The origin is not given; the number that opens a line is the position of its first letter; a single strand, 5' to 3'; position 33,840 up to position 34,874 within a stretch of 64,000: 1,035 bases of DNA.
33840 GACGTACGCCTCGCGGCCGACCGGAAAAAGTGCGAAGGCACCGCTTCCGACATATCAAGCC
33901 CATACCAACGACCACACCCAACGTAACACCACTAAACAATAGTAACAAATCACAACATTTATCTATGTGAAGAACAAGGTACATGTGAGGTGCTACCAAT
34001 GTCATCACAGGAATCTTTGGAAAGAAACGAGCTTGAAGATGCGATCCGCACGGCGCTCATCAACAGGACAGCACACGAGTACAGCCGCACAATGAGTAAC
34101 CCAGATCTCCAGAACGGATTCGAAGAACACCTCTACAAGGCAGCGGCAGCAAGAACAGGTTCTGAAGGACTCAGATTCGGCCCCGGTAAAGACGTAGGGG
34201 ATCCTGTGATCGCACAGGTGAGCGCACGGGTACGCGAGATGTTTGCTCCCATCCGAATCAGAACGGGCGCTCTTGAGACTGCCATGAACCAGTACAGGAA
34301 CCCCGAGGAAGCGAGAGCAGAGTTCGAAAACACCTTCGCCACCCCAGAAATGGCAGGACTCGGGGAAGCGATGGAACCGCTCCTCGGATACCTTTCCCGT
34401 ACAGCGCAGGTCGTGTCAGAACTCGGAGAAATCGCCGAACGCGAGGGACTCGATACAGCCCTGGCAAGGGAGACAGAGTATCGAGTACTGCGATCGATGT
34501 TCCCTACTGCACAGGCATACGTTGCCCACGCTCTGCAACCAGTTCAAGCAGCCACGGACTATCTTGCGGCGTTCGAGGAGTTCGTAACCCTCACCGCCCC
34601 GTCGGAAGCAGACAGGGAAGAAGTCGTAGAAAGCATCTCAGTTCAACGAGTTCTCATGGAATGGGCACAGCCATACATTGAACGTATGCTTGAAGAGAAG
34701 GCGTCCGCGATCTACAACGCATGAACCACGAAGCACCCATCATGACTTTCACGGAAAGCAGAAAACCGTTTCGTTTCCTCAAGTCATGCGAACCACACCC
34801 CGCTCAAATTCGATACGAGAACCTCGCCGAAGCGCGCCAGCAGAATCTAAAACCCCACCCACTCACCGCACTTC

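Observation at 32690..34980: Lower-GC islet between ftsZ and dphB, bounded by a ~115-bp direct duplication of the dphB 5' end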

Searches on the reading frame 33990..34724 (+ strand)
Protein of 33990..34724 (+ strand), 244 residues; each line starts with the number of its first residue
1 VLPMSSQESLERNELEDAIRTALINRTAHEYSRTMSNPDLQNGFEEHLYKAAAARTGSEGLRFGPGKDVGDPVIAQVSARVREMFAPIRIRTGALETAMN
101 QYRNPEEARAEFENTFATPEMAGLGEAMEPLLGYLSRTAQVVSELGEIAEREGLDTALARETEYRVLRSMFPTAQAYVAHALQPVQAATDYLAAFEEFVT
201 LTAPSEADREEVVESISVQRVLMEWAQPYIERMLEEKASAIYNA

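Call 7: search_protein_families(library=pfam, proteins=[window:33990-34724:+], max_evalue=0.01)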
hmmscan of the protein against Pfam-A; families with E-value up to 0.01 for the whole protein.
window:33990-34724:+ (244 aa): 0 families

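Call 8: search_protein_families(library=phrogs, proteins=[window:33990-34724:+], max_evalue=0.1)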
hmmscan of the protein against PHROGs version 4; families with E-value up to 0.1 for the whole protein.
window:33990-34724:+ (244 aa): 0 families

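Call 11: find_encoding_contigs(protein=window:33990-34724:+, flank=10000)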
Protein window:33990-34724:+ (244 aa): no gene with exactly this product is on record in the collection.
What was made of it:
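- Tried and rejected: Exact look-up of the 244-aa form found nothing, because the public gene call starts at the ATG and gives 241 aa (call 11).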

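Call 12: find_homologous_proteins(query=window:33999-34724:+, max_evalue=0.01)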
Query window:33999-34724:+ (241 aa): 1 proteins with E <= 0.01 among 1444 candidates.
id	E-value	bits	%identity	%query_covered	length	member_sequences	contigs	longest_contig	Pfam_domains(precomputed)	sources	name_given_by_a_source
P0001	9.1e-147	505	100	100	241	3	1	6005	-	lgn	-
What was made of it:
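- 33999..34724 (+): p241, the cargo gene (244 aa if read from the GTG at 33990). It belongs to an uncharacterised all-alpha DPANN protein family. No close homologue among 5.8 billion proteins (call 12).
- Tried and rejected: The word-indexed homologue search for p241 found only the protein itself (call 12).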

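Call 35: find_related_loci(query=window:33999-34724:+, collection=viral_contigs, flank=5000)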
Query window:33999-34724:+ (241 aa) in viral_contigs; peptide patterns used: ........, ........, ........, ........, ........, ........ (x = any residue, [..] = any of these).
4 stretches matched a pattern, but none encodes a relative of the query by tblastn (E <= 1e-3).
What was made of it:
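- On Integrase-mediated integrative element (prophage, integrated plasmid, ICE): No IMG/VR relative (call 35).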

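Call 40: search_protein_representatives(protein=window:33999-34724:+)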
Query: 241 residues. Proteins with E-value up to 0.001 (for the whole library): 44; up to 1e-10: 1; up to 1e-30: 1. The best 44 are listed.
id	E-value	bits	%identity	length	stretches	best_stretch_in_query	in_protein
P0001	2.9e-147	504.5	100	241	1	1-241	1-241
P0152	1.2e-10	58.1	26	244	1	11-239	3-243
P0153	7.8e-10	55.5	34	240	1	12-178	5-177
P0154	8.2e-10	55.4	29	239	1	10-239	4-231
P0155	1.5e-09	54.5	27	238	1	11-196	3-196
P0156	3.1e-09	53.5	30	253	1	12-240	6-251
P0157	2.1e-08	50.8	39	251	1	114-197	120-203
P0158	2.3e-08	50.7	31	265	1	86-222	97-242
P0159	6.5e-08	49.2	30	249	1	10-195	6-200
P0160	1.1e-07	48.4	28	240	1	12-193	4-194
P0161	3.1e-07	47.0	33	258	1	11-190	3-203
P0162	5.3e-07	46.2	32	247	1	12-212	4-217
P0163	1.3e-06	45.0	28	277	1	71-194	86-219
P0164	1.5e-06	44.7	29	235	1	109-204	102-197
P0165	3.1e-06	43.7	53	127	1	139-191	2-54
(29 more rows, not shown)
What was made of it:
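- Tried and rejected: The full HMMER scan was needed to find the family (call 40).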

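Call 42: search_protein_families(library=pfam, alignment_id=A3, max_evalue=0.01)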
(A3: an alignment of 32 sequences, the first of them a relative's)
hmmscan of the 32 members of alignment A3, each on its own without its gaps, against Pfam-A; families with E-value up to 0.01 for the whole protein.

A. member 1, P0001 (241 aa): 0 families

B. families by the number of members that match (of 32 scanned): 11 families
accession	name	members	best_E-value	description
PF01496.24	V_ATPase_I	1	0.00082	V-type ATPase 116kDa subunit family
PF08678.16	Rsbr_N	1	0.0023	Rsbr N terminal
PF00482.28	T2SSF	1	0.0027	Type II secretion system (T2SS), protein F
PF18127.6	NAMPT_N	1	0.0032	Nicotinamide phosphoribosyltransferase, N-terminal domain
PF17830.6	STI1-HOP_DP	1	0.0034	STI1/HOP, DP domain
PF22546.2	2CompART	1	0.0035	2-Component system ADP-ribosyltransferase domain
PF00721.27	TMV_coat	1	0.004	Virus coat protein (TMV like)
PF03295.19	Pox_TAA1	1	0.0044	Poxvirus trans-activator protein A1 C-terminal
PF04286.17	DUF445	1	0.0074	Protein of unknown function (DUF445)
PF02734.22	Dak2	1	0.0075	DAK2 domain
PF08735.15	DUF1786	1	0.0099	Putative pyruvate format-lyase activating enzyme (DUF1786)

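Call 43: search_solved_structures(query=A3, max_evalue=1)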
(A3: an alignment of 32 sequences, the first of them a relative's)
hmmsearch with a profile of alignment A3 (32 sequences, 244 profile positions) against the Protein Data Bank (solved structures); distinct sequences matched with E-value up to 1: 14.
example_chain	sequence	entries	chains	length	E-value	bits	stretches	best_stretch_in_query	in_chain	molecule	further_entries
6jlh_A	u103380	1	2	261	0.0085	19.1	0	89-136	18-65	Secretagogin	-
2be4_A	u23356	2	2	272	0.0096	18.9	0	89-136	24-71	hypothetical protein LOC449832 | Protein Zgc:100843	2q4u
9v6j_A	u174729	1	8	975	0.32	14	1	23-68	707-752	Short transient receptor potential channel 5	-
9m5v_A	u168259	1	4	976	0.35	13.8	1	22-68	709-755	Short transient receptor potential channel 5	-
6ysn_A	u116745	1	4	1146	0.45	13.5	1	22-68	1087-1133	Maltose/maltodextrin-binding periplasmic protein,Short transient receptor potential channe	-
9k4i_A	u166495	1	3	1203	0.47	13.4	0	23-68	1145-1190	Maltose/maltodextrin-binding periplasmic protein,Short transient receptor potential channe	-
7x6c_C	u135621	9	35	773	0.62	13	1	22-68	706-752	Short transient receptor potential channel 5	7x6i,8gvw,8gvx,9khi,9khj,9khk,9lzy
9g50_A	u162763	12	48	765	0.63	13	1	22-68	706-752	Short transient receptor potential channel 5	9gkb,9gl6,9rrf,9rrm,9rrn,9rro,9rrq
6aei_A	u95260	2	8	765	0.63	13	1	23-68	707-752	Short transient receptor potential channel 5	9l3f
7d4p_A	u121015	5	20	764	0.66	12.9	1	22-68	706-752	Short transient receptor potential channel 5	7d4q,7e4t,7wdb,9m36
9m4w_A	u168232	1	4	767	0.66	12.9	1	22-68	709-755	Short transient receptor potential channel 5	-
8wpl_B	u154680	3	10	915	0.85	12.6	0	26-68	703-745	Short transient receptor potential channel 4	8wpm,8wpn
8b8b_A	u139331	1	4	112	0.86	12.6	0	71-138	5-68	Munia Bornavirus 1 phosphoprotein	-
9pha_A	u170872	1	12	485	0.98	12.4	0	68-104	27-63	SPbeta prophage-derived uncharacterized protein YonE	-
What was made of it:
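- Tried and rejected: The p241 family profile found no credible match against PDB sequences (call 43).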

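Call 45: list_cluster_members(proteins=[P0152, P0153, P0154, P0155, P0156, P0157, P0158, P0159, P0160, P0161])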
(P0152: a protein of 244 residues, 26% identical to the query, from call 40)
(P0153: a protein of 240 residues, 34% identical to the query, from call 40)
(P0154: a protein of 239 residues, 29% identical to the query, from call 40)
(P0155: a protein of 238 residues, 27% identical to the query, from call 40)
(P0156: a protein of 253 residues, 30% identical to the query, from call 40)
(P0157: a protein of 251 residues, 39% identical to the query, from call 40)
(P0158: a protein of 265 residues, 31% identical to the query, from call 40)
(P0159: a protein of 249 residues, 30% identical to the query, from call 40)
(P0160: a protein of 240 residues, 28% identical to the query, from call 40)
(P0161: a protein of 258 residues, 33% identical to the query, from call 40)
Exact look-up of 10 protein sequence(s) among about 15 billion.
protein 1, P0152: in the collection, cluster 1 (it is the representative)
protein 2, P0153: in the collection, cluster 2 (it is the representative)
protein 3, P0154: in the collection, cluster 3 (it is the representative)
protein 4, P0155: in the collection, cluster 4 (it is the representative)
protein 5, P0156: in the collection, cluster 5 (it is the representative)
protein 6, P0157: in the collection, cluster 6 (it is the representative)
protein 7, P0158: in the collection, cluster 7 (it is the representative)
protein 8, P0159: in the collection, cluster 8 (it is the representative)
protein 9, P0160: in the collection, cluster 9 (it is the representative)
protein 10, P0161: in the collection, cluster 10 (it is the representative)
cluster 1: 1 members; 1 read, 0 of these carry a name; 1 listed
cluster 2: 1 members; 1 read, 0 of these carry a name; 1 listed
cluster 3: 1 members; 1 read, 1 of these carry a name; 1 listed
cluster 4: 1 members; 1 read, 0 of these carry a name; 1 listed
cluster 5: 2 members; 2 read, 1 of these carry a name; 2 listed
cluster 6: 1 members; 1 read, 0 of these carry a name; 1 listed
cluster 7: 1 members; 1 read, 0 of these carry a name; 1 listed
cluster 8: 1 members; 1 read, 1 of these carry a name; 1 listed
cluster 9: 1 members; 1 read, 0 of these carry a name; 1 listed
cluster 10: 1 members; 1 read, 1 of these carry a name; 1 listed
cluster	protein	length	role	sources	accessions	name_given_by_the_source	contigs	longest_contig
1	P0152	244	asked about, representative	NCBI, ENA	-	-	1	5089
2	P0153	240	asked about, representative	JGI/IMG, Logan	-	-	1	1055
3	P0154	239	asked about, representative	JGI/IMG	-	hypothetical protein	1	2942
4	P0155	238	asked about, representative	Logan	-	-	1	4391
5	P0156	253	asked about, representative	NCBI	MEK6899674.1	MAG: hypothetical protein AABX05_00985 [Nanoarchaeota archaeon]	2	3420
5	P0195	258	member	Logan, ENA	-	-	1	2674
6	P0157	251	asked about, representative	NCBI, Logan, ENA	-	-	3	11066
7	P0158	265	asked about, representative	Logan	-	-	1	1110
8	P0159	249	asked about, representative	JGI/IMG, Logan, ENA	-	hypothetical protein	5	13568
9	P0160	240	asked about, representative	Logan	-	-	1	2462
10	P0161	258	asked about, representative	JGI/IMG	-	hypothetical protein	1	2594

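Call 46: find_encoding_contigs(protein=P0159, flank=7000, max_places=4)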
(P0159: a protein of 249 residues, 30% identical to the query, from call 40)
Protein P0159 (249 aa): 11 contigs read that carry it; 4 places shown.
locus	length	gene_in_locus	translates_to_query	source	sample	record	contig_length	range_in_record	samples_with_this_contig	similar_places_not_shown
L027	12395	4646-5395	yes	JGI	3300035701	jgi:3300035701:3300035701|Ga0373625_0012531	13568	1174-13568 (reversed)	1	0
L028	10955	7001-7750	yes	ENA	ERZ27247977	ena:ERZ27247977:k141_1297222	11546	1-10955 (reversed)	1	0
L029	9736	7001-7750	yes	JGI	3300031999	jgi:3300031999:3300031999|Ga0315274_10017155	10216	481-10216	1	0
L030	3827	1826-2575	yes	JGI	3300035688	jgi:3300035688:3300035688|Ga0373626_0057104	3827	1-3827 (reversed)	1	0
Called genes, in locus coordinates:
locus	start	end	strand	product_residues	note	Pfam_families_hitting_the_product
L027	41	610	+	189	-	-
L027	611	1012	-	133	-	PF10130:PIN_2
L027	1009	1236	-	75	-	PF26688:RHH_12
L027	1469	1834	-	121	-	PF00808:CBFD_NFYB_HMF (faint)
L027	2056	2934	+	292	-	-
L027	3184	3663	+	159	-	PF09335:VTT_dom (weak), PF06695:Sm_multidrug_ex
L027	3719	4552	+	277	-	-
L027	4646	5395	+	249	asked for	-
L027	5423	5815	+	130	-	-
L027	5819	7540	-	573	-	PF08497:Radical_SAM_N, PF04055:Radical_SAM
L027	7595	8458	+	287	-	PF00892:EamA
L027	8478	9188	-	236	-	PF26468:GIY_YIG_3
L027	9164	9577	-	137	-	PF21818:DUF6884, PF03883:H2O2_YaaD (weak)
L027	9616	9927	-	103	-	-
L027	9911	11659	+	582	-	-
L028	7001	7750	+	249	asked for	-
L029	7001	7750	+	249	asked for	-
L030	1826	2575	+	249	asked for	-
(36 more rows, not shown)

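Call 52: predict_structure(alignment_id=A3)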
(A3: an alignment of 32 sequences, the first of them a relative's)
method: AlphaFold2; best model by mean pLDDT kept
length: 241 residues; sequences in the alignment: 32
mean_pLDDT: 91.9   pTM: 0.86
mean pLDDT of the five models: 91.9, 90.5, 90.4, 90.3, 89.9
residues with pLDDT >= 90: 195; 70-90: 34; 50-70: 11; < 50: 1
segments of 3 or more residues with pLDDT < 50: none
pLDDT, mean of each block of 10 residues (from residue 1): 90 98 96 92 87 65 67 90 95 97 95 91 94 98 98 98 98 97 94 94 94 90 92 96 66
secondary structure, 60 per line:
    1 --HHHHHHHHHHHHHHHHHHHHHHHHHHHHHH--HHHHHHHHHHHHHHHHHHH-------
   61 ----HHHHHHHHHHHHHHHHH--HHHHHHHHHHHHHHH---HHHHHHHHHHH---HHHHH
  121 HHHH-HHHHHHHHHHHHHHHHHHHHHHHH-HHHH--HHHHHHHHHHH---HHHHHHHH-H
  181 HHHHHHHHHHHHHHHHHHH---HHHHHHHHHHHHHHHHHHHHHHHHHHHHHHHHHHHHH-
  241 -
elements in order: H3-32 H35-53 H65-81 H84-98 H102-112 H116-124 H126-149 H151-154 H157-167 H171-178 H180-199 H203-239
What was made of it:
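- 33999..34724 (+): The AF2 model has pLDDT 91.9 and is all helices (call 52).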

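Call 53: search_dna_similar(query=window:33999-34724:+, collection=phages, mode=protein, max_evalue=0.01, max_rows=5)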
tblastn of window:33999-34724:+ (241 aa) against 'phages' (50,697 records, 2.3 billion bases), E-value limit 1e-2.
No match.

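Call 54: search_dna_similar(query=window:33999-34724:+, collection=plasmids, mode=protein, max_evalue=0.01, max_rows=5)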
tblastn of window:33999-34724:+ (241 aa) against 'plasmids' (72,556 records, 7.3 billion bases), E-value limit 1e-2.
No match.
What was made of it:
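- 33999..34724 (+): No Pfam, PDB, phage or plasmid match (calls 42, 43, 53, 54).
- On Integrase-mediated integrative element (prophage, integrated plasmid, ICE): No tblastn hit in phage or plasmid collections (calls 53, 54).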

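Call 57: fold_search(model_id=the predicted structure, library=pdb)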
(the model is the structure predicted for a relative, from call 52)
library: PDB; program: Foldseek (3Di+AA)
matches with E <= 10: 136; with E <= 0.001: 0
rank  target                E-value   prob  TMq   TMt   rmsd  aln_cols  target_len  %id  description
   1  6iko_A                1.2e+00  0.09  0.16  0.14  32.7       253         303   15  Crystal structure of mouse GAS7cb (released 2019-10-16)
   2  9o94_B                1.9e+00  0.10  0.20  0.10  23.9       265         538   11  Transporter associated with antigen processing (TAP) EQ mutant bound to the viral protein bUL49.5 in the outward-facin (released 2025-09-10)
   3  3syv_B                2.0e+00  0.08  0.20  0.19  26.2       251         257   14  Crystal structure of mPACSIN 3 F-BAR domain mutant (released 2012-05-16)
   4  6iko_B                2.1e+00  0.06  0.16  0.14  31.9       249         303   15  Crystal structure of mouse GAS7cb (released 2019-10-16)
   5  6d8z_B                2.1e+00  0.06  0.15  0.13  19.1       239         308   12  Crystal Structure of the C-terminal Guanine Nucleotide Exchange Factor Module of Human Trio (released 2019-02-20)
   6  5i7d_A                2.3e+00  0.11  0.23  0.15  30.5       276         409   15  Crystal Structure of srGAP2 F-BARx WT Form-2 (released 2017-08-30)
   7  8t4f_B                2.3e+00  0.06  0.18  0.10  26.3       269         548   13  Transporter associated with antigen processing (TAP) bound to the 9-mer peptide RRYQKSTEL (released 2024-06-19)
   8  2x3x_B                2.6e+00  0.08  0.21  0.19  25.2       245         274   12  structure of mouse syndapin I (crystal form 1) (released 2010-04-07)
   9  3m3w_A                2.6e+00  0.08  0.20  0.17  31.1       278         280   12  Crystal structure of mouse PACSIN3 BAR domain mutant (released 2011-03-16)
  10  9fv1_A                2.6e+00  0.06  0.17  0.09  25.8       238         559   10  MsbA in MSP1D1 (EPL:PC) Nanodisc inward-facing narrow open (released 2025-03-19)
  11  9n63_B                2.6e+00  0.06  0.18  0.11  17.7       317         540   10  Transporter associated with antigen processing (TAP) EQ mutant bound to ATP in the outward-facing open state (released 2025-09-03)
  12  5i6j                  2.7e+00  0.09  0.21  0.14  32.6       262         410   15  Crystal Structure of SRGAP2 F-BARx (released 2017-03-08)
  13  4bne_B                2.9e+00  0.10  0.24  0.20  31.1       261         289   11  Pacsin2 Interacts with Membranes and Actin-Filaments (released 2014-05-14)
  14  3syv_F                3.1e+00  0.07  0.20  0.19  25.8       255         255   13  Crystal structure of mPACSIN 3 F-BAR domain mutant (released 2012-05-16)
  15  9och_A                3.1e+00  0.07  0.19  0.10  23.4       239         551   12  Transporter associated with antigen processing (TAP) bound to the viral protein hUS6 in the outward-facing open state (released 2025-09-10)
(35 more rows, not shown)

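Call 58: fold_search(model_id=the predicted structure, library=viral)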
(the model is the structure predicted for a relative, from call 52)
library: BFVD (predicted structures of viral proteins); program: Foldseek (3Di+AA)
matches with E <= 10: 92; with E <= 0.001: 0
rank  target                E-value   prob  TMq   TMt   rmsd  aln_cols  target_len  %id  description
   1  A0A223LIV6            1.3e+00  0.14  0.23  0.18  23.1       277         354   10  Uncharacterized protein [Erwinia phage vB_EamM_Joad]
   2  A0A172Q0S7            1.4e+00  0.05  0.14  0.14  35.0       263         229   17  PspA/IM30 family protein [Acinetobacter phage vB_AbaM_ME3]
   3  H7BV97                1.6e+00  0.06  0.15  0.07  28.8       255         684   16  (no name in the UniProt tables at hand)
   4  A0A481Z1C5            1.9e+00  0.10  0.20  0.15  15.3       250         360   12  Uncharacterized protein [Mimivirus LCMiAC02]
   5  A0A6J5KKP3            2.1e+00  0.05  0.14  0.06  31.2       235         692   14  LT_GEWL domain containing protein [uncultured Caudovirales phage]
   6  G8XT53                2.5e+00  0.10  0.22  0.22  20.2       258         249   10  Membrane protein S27 [Saimiriine betaherpesvirus 4]
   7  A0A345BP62            2.7e+00  0.05  0.15  0.11  17.0       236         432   14  (no name in the UniProt tables at hand)
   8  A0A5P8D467            2.8e+00  0.15  0.23  0.29  11.7       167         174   15  (no name in the UniProt tables at hand)
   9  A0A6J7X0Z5            3.2e+00  0.08  0.23  0.12  29.8       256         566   14  Uncharacterized protein [uncultured Caudovirales phage]
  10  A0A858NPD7            3.2e+00  0.06  0.18  0.14  18.8       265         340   11  (no name in the UniProt tables at hand)
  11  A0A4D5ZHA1            3.6e+00  0.08  0.20  0.23  18.8       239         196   15  (no name in the UniProt tables at hand)
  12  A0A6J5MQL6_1          3.9e+00  0.05  0.16  0.05  42.2       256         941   13  Peptidoglycan binding-like [uncultured Caudovirales phage]
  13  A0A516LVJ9            3.9e+00  0.03  0.15  0.07  31.1       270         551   12  (no name in the UniProt tables at hand)
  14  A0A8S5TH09            4.1e+00  0.05  0.19  0.09  30.6       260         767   15  Uncharacterized protein [Myoviridae sp. ctIty1]
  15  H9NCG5                4.1e+00  0.02  0.13  0.04  54.4       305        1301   14  (no name in the UniProt tables at hand)
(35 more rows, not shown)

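Call 72: search_protein_families(library=padloc, proteins=[window:33999-34724:+], max_evalue=0.01)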
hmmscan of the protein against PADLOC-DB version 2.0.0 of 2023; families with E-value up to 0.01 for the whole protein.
window:33999-34724:+ (241 aa): 0 families

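Call 73: search_protein_families(library=ncbifam, proteins=[window:33999-34724:+], max_evalue=0.01)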
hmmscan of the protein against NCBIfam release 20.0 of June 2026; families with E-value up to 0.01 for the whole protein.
window:33999-34724:+ (241 aa): 0 families
